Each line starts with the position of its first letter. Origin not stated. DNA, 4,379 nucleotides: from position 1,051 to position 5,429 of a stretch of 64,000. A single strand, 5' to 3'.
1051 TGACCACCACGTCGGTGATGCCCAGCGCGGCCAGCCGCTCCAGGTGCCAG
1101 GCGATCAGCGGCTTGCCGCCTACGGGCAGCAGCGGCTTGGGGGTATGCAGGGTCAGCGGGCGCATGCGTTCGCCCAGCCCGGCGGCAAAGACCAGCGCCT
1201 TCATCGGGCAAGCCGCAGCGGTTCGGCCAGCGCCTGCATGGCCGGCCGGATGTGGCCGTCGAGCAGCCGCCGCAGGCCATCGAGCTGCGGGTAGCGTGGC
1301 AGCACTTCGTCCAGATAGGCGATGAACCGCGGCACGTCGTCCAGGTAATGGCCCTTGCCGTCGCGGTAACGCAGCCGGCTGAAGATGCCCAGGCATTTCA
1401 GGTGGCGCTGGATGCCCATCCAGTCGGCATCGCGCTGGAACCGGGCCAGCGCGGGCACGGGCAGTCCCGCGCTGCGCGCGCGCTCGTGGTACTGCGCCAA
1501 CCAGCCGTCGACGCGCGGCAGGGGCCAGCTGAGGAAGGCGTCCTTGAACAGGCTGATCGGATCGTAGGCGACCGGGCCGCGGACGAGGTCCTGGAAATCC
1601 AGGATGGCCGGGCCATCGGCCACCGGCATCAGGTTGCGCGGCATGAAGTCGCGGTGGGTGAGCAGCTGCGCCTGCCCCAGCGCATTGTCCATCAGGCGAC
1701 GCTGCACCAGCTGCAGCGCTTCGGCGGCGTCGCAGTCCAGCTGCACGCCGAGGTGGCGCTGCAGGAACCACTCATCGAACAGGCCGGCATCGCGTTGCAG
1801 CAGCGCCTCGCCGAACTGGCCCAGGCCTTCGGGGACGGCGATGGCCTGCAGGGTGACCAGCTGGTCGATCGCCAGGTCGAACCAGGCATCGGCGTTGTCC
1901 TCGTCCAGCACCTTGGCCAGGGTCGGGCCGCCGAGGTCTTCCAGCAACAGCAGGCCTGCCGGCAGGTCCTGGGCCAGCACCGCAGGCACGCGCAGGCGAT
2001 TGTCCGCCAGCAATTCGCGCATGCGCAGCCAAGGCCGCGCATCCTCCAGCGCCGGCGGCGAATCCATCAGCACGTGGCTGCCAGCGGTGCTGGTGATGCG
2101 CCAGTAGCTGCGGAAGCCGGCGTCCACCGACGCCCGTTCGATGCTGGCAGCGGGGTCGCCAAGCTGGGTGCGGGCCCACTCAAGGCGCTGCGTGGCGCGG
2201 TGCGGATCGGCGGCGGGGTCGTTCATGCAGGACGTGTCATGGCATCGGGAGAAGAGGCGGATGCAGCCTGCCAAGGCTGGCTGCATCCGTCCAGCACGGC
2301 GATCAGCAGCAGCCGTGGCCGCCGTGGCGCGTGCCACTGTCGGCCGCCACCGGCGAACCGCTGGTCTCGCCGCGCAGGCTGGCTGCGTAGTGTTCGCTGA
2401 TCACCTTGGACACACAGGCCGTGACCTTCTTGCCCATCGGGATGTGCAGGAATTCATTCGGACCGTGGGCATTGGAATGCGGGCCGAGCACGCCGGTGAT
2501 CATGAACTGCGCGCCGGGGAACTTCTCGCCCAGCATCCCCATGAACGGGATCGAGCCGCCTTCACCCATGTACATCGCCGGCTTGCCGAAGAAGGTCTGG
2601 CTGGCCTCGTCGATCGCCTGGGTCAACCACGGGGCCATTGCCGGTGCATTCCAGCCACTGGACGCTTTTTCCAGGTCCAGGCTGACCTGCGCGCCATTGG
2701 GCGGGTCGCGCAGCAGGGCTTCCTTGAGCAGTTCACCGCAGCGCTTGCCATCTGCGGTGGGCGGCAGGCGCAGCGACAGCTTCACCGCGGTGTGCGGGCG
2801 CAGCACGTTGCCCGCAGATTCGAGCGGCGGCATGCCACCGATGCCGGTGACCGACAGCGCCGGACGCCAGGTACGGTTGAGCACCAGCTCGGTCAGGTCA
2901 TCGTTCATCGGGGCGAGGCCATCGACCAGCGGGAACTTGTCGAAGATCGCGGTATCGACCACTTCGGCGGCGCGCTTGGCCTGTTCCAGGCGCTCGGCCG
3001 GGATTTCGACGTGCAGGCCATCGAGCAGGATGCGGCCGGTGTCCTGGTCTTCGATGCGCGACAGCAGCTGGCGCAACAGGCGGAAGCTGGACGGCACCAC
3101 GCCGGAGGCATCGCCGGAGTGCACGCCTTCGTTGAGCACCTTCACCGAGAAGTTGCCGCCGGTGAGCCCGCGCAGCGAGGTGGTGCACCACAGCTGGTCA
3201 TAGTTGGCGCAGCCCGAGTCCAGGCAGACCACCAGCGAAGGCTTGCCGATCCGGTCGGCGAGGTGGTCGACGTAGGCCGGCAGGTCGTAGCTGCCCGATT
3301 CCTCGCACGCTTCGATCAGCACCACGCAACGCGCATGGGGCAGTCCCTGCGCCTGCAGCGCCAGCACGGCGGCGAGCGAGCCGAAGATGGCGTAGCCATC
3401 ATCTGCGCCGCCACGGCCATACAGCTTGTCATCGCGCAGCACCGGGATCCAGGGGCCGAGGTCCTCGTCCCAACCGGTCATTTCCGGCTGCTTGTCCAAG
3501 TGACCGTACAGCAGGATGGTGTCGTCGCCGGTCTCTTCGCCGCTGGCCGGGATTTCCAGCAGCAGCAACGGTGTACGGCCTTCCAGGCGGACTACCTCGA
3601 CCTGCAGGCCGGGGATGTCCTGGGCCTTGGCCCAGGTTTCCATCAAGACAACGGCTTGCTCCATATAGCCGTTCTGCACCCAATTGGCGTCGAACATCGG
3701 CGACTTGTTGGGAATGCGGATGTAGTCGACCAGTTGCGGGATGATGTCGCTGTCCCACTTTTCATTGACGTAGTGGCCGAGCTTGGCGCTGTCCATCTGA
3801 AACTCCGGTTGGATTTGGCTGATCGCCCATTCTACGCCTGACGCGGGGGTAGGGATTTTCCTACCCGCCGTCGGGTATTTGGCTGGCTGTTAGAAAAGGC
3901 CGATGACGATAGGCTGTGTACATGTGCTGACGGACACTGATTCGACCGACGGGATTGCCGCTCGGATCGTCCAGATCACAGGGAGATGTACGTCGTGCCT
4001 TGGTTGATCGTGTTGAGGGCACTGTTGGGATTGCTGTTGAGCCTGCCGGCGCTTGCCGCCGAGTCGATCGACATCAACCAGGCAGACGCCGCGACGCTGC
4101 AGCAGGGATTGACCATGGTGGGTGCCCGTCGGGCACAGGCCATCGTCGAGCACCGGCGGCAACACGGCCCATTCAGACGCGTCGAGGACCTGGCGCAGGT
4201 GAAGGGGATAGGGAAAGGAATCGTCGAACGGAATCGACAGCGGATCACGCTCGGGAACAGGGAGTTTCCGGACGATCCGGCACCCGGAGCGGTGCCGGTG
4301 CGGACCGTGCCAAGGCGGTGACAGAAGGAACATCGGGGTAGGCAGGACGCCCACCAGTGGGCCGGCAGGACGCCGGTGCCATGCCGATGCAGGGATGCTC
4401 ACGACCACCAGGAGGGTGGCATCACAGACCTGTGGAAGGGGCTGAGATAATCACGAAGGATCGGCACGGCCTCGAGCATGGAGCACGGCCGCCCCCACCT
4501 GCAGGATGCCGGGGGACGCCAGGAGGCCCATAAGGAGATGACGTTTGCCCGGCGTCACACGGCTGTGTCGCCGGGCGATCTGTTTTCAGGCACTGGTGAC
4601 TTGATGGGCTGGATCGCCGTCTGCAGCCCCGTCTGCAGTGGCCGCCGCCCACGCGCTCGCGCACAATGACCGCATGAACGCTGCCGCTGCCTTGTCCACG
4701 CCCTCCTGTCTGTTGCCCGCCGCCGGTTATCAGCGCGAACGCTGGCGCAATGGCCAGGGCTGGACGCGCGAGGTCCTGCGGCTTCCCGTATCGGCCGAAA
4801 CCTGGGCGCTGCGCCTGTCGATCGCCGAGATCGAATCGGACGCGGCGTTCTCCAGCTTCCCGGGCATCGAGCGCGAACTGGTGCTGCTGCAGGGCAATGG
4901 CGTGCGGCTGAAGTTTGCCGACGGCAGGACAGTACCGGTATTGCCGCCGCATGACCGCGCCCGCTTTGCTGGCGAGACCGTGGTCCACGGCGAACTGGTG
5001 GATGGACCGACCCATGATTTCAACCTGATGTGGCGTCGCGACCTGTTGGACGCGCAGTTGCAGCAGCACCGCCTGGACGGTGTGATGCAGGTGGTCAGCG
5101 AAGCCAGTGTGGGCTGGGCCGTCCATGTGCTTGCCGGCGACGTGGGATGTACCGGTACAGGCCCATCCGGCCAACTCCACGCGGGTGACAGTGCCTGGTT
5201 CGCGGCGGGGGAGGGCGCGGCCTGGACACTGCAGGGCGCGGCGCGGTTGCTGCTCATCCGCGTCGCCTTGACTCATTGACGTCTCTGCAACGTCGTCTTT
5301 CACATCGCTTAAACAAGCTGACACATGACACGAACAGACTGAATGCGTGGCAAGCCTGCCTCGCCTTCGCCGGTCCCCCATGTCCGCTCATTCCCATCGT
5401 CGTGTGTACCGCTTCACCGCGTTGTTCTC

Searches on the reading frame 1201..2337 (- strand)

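Call 45: search_protein_families(library=pfam, proteins=[window:1201-2337:-], max_evalue=0.0001)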
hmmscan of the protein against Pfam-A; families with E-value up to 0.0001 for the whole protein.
window:1201-2337:- (378 aa): 1 family
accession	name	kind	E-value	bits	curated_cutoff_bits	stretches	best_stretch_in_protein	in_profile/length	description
PF01636.29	APH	-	2.8e-26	93.2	23.2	1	66-288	2-230/239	Phosphotransferase enzyme family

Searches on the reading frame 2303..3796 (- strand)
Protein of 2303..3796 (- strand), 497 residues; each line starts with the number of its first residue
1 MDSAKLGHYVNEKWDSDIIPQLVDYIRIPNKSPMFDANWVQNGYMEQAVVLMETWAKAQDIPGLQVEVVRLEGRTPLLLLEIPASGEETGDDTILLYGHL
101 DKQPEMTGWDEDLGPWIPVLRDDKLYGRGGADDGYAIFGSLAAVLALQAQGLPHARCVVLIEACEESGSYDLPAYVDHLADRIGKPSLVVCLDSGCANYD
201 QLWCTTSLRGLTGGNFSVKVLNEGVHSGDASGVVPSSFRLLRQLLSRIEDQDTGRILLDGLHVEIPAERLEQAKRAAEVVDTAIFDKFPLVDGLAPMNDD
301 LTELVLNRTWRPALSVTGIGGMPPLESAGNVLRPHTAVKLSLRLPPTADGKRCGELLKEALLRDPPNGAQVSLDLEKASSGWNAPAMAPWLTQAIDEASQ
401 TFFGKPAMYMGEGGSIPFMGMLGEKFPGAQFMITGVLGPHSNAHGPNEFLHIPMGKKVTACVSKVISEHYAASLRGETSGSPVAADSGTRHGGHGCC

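Call 45: search_protein_families(library=pfam, proteins=[window:2303-3796:-], max_evalue=0.0001)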
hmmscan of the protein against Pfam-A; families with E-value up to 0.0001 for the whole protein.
window:2303-3796:- (497 aa): 2 families
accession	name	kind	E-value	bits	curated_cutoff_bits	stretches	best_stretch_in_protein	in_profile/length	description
PF01546.33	Peptidase_M20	-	1.2e-20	74.8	24.6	1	95-466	1-204/206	Peptidase family M20/M25/M40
PF07687.19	M20_dimer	-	5.6e-08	33.1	21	1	207-365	2-103/107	Peptidase dimerisation domain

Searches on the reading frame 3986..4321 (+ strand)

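Call 45: search_protein_families(library=pfam, proteins=[window:3986-4321:+], max_evalue=0.0001)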
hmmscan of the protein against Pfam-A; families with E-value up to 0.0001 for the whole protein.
window:3986-4321:+ (111 aa): 1 family
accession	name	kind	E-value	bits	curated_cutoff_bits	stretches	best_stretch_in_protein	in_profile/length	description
PF12836.13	HHH_3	-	9.7e-18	64.5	27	1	25-88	3-65/65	Helix-hairpin-helix motif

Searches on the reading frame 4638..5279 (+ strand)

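Call 45: search_protein_families(library=pfam, proteins=[window:4638-5279:+], max_evalue=0.0001)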
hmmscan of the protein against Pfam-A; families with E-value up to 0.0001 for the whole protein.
window:4638-5279:+ (213 aa): 1 family
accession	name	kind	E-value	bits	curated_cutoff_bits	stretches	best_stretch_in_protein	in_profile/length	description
PF05962.17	HutD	-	4.4e-48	164.3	25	1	29-205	2-180/181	HutD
